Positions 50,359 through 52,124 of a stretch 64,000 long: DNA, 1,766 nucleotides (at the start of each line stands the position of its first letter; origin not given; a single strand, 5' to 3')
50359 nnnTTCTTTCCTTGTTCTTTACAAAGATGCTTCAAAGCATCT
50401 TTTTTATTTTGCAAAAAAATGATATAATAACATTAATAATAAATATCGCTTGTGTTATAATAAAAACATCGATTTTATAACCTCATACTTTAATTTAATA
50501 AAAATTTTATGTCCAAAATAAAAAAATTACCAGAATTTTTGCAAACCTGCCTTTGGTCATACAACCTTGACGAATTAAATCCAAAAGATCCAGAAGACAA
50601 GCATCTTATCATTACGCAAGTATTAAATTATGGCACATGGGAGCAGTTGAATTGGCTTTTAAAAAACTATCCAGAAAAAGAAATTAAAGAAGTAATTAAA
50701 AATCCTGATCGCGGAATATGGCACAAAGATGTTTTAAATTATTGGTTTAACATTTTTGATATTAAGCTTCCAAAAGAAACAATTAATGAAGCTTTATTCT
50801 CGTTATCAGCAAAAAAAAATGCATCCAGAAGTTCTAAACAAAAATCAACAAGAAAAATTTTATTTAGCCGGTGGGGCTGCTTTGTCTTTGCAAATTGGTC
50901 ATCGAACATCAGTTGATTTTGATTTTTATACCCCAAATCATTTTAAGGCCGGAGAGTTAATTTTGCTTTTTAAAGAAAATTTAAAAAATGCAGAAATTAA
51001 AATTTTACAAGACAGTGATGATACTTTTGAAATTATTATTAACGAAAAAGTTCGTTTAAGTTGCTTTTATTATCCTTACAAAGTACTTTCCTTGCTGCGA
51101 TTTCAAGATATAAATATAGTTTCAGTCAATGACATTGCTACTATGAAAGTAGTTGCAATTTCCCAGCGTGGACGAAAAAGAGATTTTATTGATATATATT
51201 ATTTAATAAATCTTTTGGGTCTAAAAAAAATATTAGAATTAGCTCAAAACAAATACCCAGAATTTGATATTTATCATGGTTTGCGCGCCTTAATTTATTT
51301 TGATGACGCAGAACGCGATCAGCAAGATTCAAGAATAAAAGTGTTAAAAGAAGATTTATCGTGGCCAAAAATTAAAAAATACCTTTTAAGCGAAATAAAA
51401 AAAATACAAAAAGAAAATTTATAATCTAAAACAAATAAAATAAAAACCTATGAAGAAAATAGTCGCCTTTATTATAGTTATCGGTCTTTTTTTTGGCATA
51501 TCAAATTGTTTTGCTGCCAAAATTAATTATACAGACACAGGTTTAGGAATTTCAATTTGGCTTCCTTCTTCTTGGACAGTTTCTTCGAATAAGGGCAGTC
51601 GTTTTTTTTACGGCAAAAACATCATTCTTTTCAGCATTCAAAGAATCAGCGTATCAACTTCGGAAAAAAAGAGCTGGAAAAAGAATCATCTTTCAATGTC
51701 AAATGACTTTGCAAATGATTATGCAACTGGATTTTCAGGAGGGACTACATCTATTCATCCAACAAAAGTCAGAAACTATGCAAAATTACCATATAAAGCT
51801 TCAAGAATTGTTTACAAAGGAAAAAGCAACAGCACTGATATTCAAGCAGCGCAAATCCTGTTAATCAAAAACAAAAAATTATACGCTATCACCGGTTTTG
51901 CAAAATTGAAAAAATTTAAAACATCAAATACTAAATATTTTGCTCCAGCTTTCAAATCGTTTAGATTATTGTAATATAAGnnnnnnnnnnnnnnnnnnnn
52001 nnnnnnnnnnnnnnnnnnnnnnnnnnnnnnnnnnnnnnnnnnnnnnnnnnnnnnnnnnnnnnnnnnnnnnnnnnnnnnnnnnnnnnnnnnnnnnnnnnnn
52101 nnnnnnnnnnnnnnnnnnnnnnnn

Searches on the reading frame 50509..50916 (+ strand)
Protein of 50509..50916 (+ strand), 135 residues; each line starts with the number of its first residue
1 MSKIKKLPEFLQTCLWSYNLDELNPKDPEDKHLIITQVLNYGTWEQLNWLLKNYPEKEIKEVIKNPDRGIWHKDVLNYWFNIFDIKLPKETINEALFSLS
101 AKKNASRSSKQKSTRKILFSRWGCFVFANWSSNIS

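Call 95: search_protein_families(library=pfam, proteins=[window:50509-50916:+], max_evalue=0.0001)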
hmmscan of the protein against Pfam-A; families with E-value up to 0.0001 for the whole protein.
window:50509-50916:+ (135 aa): 1 family
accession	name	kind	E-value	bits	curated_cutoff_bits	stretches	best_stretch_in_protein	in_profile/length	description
PF21956.1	DUF6922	-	9.7e-11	41.4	27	1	11-63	2-52/52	Family of unknown function (DUF6922)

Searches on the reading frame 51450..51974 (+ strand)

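Call 95: search_protein_families(library=pfam, proteins=[window:51450-51974:+], max_evalue=0.0001)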
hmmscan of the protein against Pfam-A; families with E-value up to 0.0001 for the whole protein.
window:51450-51974:+ (174 aa): 1 family
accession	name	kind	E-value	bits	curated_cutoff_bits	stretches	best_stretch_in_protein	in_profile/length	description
PF18933.6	PsbP_2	-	3.2e-05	24.5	27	1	27-157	47-169/184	PsbP-like protein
